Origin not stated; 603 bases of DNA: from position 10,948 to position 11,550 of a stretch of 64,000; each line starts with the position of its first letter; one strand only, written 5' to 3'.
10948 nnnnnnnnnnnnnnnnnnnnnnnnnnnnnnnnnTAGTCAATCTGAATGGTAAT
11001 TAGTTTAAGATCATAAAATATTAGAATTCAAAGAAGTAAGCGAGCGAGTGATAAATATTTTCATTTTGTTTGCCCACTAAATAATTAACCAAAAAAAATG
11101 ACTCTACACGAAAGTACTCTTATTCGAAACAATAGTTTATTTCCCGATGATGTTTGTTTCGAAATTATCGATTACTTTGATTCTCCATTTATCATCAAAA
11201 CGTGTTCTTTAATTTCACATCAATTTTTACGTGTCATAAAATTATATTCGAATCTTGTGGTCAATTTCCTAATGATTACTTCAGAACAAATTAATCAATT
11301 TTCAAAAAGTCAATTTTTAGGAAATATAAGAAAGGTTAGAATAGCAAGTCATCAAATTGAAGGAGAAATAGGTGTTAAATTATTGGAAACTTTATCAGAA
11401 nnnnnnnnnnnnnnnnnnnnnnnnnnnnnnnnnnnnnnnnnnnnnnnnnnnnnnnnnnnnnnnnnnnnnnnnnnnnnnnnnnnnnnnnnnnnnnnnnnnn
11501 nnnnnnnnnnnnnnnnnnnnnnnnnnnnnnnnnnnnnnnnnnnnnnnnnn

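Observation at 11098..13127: Tail-to-tail pair of paralogous RI-type LRR genes; the first has an F-box-like N-terminus and the second is broken at the gap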

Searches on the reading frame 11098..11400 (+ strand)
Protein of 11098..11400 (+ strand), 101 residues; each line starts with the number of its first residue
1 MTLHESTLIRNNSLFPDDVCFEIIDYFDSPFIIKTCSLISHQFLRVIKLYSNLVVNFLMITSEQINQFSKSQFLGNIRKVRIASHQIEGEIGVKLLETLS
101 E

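Call 5: search_protein_families(library=pfam, proteins=[window:11098-11400:+], max_evalue=10)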
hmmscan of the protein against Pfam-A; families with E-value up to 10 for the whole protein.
window:11098-11400:+ (101 aa): 1 family
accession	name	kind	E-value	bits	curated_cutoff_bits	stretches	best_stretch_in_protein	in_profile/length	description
PF07268.16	EppA_BapA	-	0.17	12.3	29.1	1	9-66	55-112/138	Exported protein precursor (EppA/BapA)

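Call 14: search_protein_families(library=pfam, proteins=[window:11098-11349:+], max_evalue=10)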
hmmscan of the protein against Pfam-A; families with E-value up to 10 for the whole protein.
seq(84 aa): 1 family
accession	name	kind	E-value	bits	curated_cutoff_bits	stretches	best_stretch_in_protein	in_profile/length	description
PF07268.16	EppA_BapA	-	0.094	13.1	29.1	1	9-66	55-112/138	Exported protein precursor (EppA/BapA)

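Call 16: find_homologous_proteins(query=A1, max_evalue=0.01)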
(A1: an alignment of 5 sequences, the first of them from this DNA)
Query A1 (5 sequences) (84 aa, profile of the alignment): 1 proteins with E <= 0.01 among 113 candidates.
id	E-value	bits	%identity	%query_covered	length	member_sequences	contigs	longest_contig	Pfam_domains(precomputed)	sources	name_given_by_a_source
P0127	1.4e-5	43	40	56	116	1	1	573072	PF00646.39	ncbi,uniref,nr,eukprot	ncbi:Hypothetical protein NAEGRDRAFT_65220 [Naegleria gruberi]|uniref:F-box domain-containing protei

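Call 17: search_solved_structures(query=A1, max_evalue=10, show_alignments=3)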
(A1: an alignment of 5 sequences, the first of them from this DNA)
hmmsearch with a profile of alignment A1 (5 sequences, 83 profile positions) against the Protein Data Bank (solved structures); distinct sequences matched with E-value up to 10: 1.
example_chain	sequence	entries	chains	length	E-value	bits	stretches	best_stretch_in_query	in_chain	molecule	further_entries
9o04_C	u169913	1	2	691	0.28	14.4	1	15-51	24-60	F-box only protein 42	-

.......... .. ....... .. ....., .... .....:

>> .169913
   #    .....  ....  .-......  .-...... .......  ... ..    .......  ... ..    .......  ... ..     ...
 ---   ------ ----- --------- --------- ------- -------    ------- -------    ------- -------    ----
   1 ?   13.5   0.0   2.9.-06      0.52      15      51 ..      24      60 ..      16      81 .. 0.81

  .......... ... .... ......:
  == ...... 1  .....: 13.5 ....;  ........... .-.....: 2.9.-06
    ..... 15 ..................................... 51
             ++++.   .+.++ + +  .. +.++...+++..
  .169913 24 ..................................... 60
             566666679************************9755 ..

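Call 27: search_solved_structures(query=A2, max_evalue=10, show_alignments=5)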
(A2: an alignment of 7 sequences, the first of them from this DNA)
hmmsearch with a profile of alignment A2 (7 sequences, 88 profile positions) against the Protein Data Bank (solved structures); distinct sequences matched with E-value up to 10: 3.
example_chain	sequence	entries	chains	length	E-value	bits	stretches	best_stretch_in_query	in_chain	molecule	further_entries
9o04_C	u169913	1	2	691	0.044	16.9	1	13-52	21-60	F-box only protein 42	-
3ogk_B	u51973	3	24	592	0.63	13.2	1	9-49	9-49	Coronatine-insensitive protein 1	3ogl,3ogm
9x5g_C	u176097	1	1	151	1.4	12.1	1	3-48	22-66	F-box protein GID2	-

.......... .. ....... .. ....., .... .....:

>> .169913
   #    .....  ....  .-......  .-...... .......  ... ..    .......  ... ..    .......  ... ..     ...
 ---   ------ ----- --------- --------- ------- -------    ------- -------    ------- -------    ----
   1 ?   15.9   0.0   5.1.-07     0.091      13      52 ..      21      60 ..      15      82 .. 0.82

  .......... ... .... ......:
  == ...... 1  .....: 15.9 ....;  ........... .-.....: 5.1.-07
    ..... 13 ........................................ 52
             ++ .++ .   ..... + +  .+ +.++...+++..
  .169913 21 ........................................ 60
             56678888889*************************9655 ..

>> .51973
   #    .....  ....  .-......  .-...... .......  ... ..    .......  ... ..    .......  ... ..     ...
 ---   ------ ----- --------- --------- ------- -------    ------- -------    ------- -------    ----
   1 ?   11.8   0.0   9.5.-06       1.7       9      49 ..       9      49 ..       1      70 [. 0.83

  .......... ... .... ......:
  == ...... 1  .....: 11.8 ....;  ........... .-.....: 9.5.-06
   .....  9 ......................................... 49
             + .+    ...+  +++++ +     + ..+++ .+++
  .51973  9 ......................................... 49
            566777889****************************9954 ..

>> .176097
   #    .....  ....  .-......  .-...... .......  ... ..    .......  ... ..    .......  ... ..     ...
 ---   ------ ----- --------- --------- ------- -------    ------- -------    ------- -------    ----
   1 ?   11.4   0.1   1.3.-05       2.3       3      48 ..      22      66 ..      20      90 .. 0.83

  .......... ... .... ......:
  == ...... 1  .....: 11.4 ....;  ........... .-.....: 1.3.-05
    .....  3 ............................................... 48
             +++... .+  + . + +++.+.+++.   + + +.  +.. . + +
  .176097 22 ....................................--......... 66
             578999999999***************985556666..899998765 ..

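Call 34: search_protein_representatives(alignment_id=A2)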
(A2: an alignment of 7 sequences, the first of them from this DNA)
Query: 7 sequences, 88 profile positions. Proteins with E-value up to 0.001 (for the whole library): 107; up to 1e-10: 22; up to 1e-30: 1. The best 107 are listed.
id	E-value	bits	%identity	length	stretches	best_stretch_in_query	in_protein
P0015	2.1e-31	123.7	-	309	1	2-88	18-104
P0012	7.5e-30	118.7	-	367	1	1-87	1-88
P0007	1.6e-27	111.2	-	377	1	1-85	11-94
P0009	2.2e-26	107.6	-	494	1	7-87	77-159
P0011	3.8e-24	100.4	-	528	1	2-87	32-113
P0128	1.2e-22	95.7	-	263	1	4-85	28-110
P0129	8.7e-21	89.7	-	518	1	10-82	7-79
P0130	2.4e-20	88.3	-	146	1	15-85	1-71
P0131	3.6e-20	87.7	-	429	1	8-85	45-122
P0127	4.8e-20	87.3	-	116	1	8-87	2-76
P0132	1.4e-17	79.4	-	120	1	15-83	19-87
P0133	2.0e-16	75.7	-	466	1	16-84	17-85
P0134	2.3e-16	75.5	-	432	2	12-84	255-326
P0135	6.1e-16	74.1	-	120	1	11-84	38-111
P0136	6.4e-16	74.1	-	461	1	11-86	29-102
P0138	5.5e-15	71.1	-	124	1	6-84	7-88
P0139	6.7e-15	70.8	-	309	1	6-84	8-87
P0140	1.3e-13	66.7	-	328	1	10-85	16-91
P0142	2.3e-12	62.7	-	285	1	10-85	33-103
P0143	2.2e-11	59.5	-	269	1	4-86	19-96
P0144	1.3e-10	57.1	-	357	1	6-83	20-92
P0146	1.8e-10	56.6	-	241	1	11-85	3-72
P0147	6.1e-10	54.9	-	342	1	8-85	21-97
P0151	7.6e-09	51.4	-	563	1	5-60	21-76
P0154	3.5e-08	49.3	-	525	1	15-71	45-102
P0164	8.9e-07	44.8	-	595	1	6-59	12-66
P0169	3.1e-06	43.0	-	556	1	5-60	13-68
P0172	5.4e-06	42.2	-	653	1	10-75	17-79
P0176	6.7e-06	41.9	-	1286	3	12-48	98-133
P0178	8.4e-06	41.6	-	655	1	6-59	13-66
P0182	1.6e-05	40.8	-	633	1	15-65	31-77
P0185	2.4e-05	40.2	-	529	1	10-63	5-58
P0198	9.8e-05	38.2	-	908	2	14-46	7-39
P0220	6.8e-04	35.5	-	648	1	7-50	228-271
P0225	8.8e-04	35.2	-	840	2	12-60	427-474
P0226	8.9e-04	35.2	-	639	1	9-60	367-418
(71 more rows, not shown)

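Call 36: search_protein_families(library=pfam, alignment_id=A3, max_evalue=0.001)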
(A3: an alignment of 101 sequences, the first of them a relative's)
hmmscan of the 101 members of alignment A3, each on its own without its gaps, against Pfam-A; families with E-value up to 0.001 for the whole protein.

A. member 1, P0128 (263 aa): 7 families
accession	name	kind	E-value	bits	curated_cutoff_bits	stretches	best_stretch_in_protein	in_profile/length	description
PF13516.12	LRR_6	-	1.8e-23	81.1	23.4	0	156-175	5-24/24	Leucine Rich repeat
PF13855.12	LRR_8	-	7.5e-16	58.1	27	2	131-190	2-61/61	Leucine rich repeat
PF12799.13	LRR_4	-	7.6e-11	42.3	27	1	178-216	1-38/44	Leucine Rich repeats (2 copies)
PF23598.1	LRR_14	-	1e-08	34.8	40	1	119-258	103-247/353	Leucine-rich repeat region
PF00560.39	LRR_1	-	1.4e-07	30.7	20.6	0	131-146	1-16/23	Leucine Rich Repeat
PF25013.1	LRR_Zer-1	-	2.5e-06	28.1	27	0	176-231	28-81/137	Zer-1-like, Leucine-rich repeats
PF14580.12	LRR_9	-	4.8e-05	23.4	30.5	0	178-261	42-124/175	Leucine-rich repeat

B. families by the number of members that match (of 101 scanned): 30 families (the first 25 are shown)
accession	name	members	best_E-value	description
PF12799.13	LRR_4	56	2e-24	Leucine Rich repeats (2 copies)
PF13516.12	LRR_6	52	2.8e-37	Leucine Rich repeat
PF13855.12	LRR_8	40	4.9e-26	Leucine rich repeat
PF23598.1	LRR_14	37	1.3e-21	Leucine-rich repeat region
PF00560.39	LRR_1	37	1.3e-15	Leucine Rich Repeat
PF12937.12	F-box-like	32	2.1e-16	F-box-like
PF25013.1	LRR_Zer-1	27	4.2e-15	Zer-1-like, Leucine-rich repeats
PF00646.38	F-box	26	1.2e-22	F-box domain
PF24758.1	LRR_At5g56370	14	8.4e-18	FBD-associated F-box protein At5g56370, LRR repeats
PF14580.12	LRR_9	5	2.1e-05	Leucine-rich repeat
PF23952.1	LRR_EndoS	3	4.3e-08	Endo-beta-N-acetylglucosaminidase EndoS LRR domain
PF25019.1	LRR_R13L1-DRL21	3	1.7e-06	R13L1/DRL21 LRRs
PF23622.1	LRR_At1g61320_AtMIF1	3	1.3e-05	At1g61320/AtMIF1, LRR domain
PF23211.1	LRR_LRWD1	2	0.00034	Leucine-rich repeat and WD repeat-containing protein 1, LRR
PF24681.1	Kelch_KLHDC2_KLHL20_DRC7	1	1.1e-49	KLHDC2/KLHL20/DRC7 Kelch-repeats domain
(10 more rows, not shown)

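Call 37: list_cluster_members(proteins=[P0128, P0129, P0131, P0133, P0134, P0136, P0139, P0140, P0151, P0154])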
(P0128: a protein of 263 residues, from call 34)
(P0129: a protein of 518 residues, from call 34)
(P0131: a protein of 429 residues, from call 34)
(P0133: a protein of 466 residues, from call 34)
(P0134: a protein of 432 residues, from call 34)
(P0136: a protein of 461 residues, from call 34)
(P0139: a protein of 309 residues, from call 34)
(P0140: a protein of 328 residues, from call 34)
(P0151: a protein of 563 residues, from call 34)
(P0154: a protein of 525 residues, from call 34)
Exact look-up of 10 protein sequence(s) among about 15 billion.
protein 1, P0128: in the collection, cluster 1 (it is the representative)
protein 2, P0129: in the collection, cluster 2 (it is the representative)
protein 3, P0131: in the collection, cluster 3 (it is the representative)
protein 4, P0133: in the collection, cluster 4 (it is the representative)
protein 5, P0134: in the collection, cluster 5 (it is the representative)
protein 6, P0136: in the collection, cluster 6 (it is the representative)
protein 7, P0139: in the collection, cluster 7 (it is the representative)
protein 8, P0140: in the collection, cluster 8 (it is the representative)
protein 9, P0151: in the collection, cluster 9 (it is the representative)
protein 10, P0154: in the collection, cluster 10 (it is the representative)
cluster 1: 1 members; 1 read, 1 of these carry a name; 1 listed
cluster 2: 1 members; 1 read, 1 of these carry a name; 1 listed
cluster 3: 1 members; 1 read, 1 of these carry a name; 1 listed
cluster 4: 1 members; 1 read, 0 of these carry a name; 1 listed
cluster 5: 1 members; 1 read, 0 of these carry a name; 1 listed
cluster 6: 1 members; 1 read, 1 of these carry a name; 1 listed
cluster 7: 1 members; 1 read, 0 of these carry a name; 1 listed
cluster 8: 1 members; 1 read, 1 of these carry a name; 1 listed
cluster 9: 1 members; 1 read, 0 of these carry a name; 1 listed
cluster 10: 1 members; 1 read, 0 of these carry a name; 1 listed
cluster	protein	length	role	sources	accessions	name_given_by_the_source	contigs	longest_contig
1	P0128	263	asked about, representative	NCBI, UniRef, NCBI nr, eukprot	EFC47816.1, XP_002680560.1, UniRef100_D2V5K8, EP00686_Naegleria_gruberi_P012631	predicted protein [Naegleria gruberi] | Predicted protein n=1 Tax=Naegleria gruberi TaxID=5762 RepID=D2V5K8_NAEGR | uncharacterized protein NAEGRDRAFT_64117 [Naegleria gruberi]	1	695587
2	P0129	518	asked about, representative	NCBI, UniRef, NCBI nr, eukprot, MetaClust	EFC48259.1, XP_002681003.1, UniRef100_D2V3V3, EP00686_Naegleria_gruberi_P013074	predicted protein [Naegleria gruberi] | Predicted protein n=1 Tax=Naegleria gruberi TaxID=5762 RepID=D2V3V3_NAEGR | uncharacterized protein NAEGRDRAFT_46479 [Naegleria gruberi]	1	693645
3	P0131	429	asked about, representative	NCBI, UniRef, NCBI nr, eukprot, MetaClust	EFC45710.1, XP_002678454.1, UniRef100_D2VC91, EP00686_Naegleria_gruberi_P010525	leucine rich repeat protein-like protein [Naegleria gruberi] | Leucine rich repeat protein-like protein n=1 Tax=Naegleria gruberi TaxID=5762 ... | XP_002678454.1 leucine rich repeat protein-like protein [Naegleria gruberi strain NEG-M]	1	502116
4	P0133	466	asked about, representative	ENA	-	-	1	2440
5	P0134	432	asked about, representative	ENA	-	-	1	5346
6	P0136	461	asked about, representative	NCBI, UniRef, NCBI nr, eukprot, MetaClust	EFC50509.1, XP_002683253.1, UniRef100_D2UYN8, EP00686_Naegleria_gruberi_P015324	hypothetical protein NAEGRDRAFT_45222 [Naegleria gruberi] | Disease resistance R13L4/SHOC-2-like LRR domain-containing protein n=1 Tax=Naegleria ... | uncharacterized protein NAEGRDRAFT_45222 [Naegleria gruberi]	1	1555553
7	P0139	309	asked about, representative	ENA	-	-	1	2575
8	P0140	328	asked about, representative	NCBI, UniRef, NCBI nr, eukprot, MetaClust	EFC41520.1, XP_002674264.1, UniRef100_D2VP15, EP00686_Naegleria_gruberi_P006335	predicted protein [Naegleria gruberi] | Predicted protein n=1 Tax=Naegleria gruberi TaxID=5762 RepID=D2VP15_NAEGR | uncharacterized protein NAEGRDRAFT_70696 [Naegleria gruberi]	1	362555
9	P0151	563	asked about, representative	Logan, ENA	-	-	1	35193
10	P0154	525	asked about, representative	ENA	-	-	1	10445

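Call 43: search_protein_families(library=pfam, proteins=[P0164, P0169, P0172, P0176, P0178, P0182, P0198, P0220, P0225, P0226], max_evalue=0.001)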
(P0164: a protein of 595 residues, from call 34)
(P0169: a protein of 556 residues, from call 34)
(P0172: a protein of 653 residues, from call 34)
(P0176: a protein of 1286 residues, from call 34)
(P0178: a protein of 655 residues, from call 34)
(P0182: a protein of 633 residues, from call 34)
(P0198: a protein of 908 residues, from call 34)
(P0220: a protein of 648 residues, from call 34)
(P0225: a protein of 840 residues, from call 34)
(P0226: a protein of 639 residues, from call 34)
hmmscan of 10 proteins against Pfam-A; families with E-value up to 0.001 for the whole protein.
P0164 (595 aa): 3 families
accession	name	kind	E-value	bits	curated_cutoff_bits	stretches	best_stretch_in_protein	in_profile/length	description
PF23598.1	LRR_14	-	1.1e-06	28.2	40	0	232-385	111-253/353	Leucine-rich repeat region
PF25019.1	LRR_R13L1-DRL21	-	1.1e-05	25.8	27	0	202-270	54-125/127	R13L1/DRL21 LRRs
PF25013.1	LRR_Zer-1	-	9.2e-05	23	27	0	477-565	3-87/137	Zer-1-like, Leucine-rich repeats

P0169 (556 aa): 7 families
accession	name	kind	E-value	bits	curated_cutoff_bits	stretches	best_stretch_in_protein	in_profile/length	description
PF13855.12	LRR_8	-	1.9e-19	69.6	27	2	313-372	2-61/61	Leucine rich repeat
PF12799.13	LRR_4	-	5.2e-19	68.3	27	1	360-401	1-42/44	Leucine Rich repeats (2 copies)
PF23598.1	LRR_14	-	4e-14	52.6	40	2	230-398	89-253/353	Leucine-rich repeat region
PF25013.1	LRR_Zer-1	-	3.8e-11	43.7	27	0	332-417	4-95/137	Zer-1-like, Leucine-rich repeats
PF13516.12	LRR_6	-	1.2e-08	34.8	23.4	0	384-398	3-17/24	Leucine Rich repeat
PF00560.39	LRR_1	-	2e-08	33.2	20.6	0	385-400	1-16/23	Leucine Rich Repeat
PF24758.1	LRR_At5g56370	-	7.5e-07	29.5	27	0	360-407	37-84/227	FBD-associated F-box protein At5g56370, LRR repeats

P0172 (653 aa): 1 family
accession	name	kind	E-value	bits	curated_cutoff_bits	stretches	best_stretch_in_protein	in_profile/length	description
PF23598.1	LRR_14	-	1.4e-06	27.8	40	0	520-627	134-251/353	Leucine-rich repeat region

P0176 (1286 aa): 5 families
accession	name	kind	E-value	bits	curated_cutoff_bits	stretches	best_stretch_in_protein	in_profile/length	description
PF00646.38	F-box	-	1.2e-22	79.2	20.5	3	480-518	1-39/43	F-box domain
PF24758.1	LRR_At5g56370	-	8.4e-18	65.3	27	0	145-249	36-140/227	FBD-associated F-box protein At5g56370, LRR repeats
PF12937.12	F-box-like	-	2.3e-13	50.1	24.3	1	100-132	2-34/47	F-box-like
PF23622.1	LRR_At1g61320_AtMIF1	-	1.5e-05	25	26.9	1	619-803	91-274/384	At1g61320/AtMIF1, LRR domain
PF13157.11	Enas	-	6.1e-05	23.5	22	0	800-829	67-96/112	Endospore appendages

P0178 (655 aa): 1 family
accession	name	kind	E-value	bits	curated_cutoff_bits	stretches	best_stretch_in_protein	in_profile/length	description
PF23598.1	LRR_14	-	8.8e-07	28.4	40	0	477-609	112-247/353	Leucine-rich repeat region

P0182 (633 aa): 3 families
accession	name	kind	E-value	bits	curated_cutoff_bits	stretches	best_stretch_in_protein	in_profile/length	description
PF23598.1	LRR_14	-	9.3e-12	44.8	40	2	368-577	49-253/353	Leucine-rich repeat region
PF13855.12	LRR_8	-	7e-05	23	27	0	367-397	26-56/61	Leucine rich repeat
PF25013.1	LRR_Zer-1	-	0.00028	21.5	27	0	488-574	4-97/137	Zer-1-like, Leucine-rich repeats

P0198 (908 aa): 2 families
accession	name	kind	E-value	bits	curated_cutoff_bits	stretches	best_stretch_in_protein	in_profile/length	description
PF13516.12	LRR_6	-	1.8e-22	78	23.4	0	121-142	3-24/24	Leucine Rich repeat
PF12799.13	LRR_4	-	5.1e-11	42.9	27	0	392-430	2-39/44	Leucine Rich repeats (2 copies)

P0220 (648 aa): 1 family
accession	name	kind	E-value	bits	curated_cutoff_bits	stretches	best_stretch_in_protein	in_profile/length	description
PF12937.12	F-box-like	-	1.7e-05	24.9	24.3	1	238-275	5-41/47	F-box-like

P0225 (840 aa): 2 families
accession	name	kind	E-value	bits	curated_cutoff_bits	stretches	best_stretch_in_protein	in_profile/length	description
PF00646.38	F-box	-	8.5e-17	60.7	20.5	2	428-464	1-37/43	F-box domain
PF12937.12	F-box-like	-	0.0006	20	24.3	0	433-461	6-34/47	F-box-like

P0226 (639 aa): 16 families
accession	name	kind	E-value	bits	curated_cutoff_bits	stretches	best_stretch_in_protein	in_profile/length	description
PF24681.1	Kelch_KLHDC2_KLHL20_DRC7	-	1.1e-49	169.2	50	2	160-344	44-221/221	KLHDC2/KLHL20/DRC7 Kelch-repeats domain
PF24981.1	Beta-prop_ATRN-LZTR1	-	6.2e-36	124.6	50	2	138-349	15-224/289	Attractin/LZTR1 beta-propeller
PF00071.28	Ras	-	6.4e-33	114.1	21.6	1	458-607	1-148/162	Ras family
PF13418.12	Kelch_4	-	2e-26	92.1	21.6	3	112-155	2-46/49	Galactose oxidase, central domain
PF13854.13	Kelch_HCF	-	6.3e-26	91.9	113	3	97-185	172-258/345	Host cell factor, Kelch-repeats domain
PF01344.31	Kelch_1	-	1.4e-25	88.9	20.1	2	166-209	1-43/46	Kelch motif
PF13964.12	Kelch_6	-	2.5e-24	84.8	25.3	3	167-209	2-44/50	Kelch motif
PF13415.12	Kelch_3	-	4.2e-24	84.6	22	3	226-274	1-44/48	Galactose oxidase, central domain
PF07646.21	Kelch_2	-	3.1e-17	62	21.3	2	216-262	1-46/48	Kelch motif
PF08477.19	Roc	-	6.1e-17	62.4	27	1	458-571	1-119/119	Ras of Complex, Roc, domain of DAPkinase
PF12937.12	F-box-like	-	2.1e-16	59.9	24.3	1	373-415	3-43/47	F-box-like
PF00646.38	F-box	-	1.1e-07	32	20.5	1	374-405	4-34/43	F-box domain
PF24996.1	NANM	-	2.3e-06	27.2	45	0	167-235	54-125/350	N-acetylneuraminate epimerase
PF25210.1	Kelch_FKB95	-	9.2e-06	25.9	70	1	162-259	28-122/268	FKB95, Kelch-repeats domain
PF18511.6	F-box_5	-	0.00016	21.6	25.5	1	374-405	4-35/42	F-box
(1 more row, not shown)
